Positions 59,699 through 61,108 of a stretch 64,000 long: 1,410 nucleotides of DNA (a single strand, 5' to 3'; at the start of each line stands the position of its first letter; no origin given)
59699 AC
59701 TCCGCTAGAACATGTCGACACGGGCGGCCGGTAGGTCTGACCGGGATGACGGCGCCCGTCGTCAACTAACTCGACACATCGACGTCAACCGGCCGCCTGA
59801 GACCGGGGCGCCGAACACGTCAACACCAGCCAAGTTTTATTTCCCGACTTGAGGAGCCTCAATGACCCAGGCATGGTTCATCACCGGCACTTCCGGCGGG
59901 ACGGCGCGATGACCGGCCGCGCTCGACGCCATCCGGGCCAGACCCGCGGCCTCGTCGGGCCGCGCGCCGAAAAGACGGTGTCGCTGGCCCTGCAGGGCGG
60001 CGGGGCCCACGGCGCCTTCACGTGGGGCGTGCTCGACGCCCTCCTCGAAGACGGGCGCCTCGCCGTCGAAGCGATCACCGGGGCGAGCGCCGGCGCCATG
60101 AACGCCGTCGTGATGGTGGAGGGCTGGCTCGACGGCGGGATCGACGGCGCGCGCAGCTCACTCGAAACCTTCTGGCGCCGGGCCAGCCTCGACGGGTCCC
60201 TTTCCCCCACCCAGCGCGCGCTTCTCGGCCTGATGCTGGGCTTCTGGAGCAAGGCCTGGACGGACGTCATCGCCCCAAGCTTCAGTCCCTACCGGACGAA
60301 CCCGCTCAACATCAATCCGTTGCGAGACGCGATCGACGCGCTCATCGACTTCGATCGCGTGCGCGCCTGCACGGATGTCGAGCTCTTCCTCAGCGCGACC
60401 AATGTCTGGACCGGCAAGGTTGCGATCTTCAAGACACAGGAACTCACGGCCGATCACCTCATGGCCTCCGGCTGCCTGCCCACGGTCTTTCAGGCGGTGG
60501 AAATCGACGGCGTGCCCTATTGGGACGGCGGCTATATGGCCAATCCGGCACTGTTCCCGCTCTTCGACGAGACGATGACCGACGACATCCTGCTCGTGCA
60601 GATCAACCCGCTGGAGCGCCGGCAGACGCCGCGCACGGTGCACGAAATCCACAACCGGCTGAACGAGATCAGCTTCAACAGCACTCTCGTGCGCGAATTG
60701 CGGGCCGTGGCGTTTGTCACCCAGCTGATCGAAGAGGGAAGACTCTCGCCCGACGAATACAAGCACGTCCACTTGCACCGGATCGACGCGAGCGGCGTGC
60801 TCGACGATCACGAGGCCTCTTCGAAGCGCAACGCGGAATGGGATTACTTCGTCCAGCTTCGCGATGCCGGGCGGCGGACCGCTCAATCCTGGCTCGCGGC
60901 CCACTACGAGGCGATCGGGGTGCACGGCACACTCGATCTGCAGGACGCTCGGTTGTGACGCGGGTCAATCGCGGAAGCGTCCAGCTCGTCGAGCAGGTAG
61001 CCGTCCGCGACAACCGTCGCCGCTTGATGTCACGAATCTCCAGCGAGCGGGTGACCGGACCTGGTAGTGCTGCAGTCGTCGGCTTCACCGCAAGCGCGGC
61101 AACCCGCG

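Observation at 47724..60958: Thiolase-free PHA cluster: carbonic anhydrase + single-chain carboxylase + KAS III + PhaB + PhaC + patatin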

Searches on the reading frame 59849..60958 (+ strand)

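Call 3: search_protein_families(library=pfam, proteins=[window:59849-60958:+])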
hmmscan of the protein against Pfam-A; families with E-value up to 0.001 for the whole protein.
window:59849-60958:+ (369 aa): 1 family
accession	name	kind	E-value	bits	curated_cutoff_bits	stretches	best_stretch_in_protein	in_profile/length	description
PF01734.28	Patatin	-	1.1e-23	84.9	27.7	1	46-233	1-185/191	Patatin-like phospholipase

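Call 4: search_protein_families(library=ncbifam, proteins=[window:59849-60958:+])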
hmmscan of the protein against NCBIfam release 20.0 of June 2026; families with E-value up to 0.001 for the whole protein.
window:59849-60958:+ (369 aa): 2 families
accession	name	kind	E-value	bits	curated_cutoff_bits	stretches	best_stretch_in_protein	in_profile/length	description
NF041079.1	CBASS_lipase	equivalog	2.2e-07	30.4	200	1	153-238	90-185/317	CBASS cGAMP-activated phospholipase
NF043045.1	T4SS_VpdC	equivalog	0.00066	17.8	1000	0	178-232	442-500/880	Dot/Icm T4SS effector VpdC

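Call 74: search_protein_families(library=pfam, proteins=[window:59849-60958:+], max_evalue=0.1)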
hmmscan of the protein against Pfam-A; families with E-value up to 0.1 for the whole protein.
window:59849-60958:+ (369 aa): 3 families
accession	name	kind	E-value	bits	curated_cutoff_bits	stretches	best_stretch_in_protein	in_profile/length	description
PF01734.28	Patatin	-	1.1e-23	84.9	27.7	1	46-233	1-185/191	Patatin-like phospholipase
PF08044.16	DUF1707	-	0.073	13.5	27.6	0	285-305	10-30/53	DUF1707 SHOCT-like domain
PF23391.1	DUF7100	-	0.082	12.4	27.3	0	248-311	54-117/335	Domain of unknown function (DUF7100)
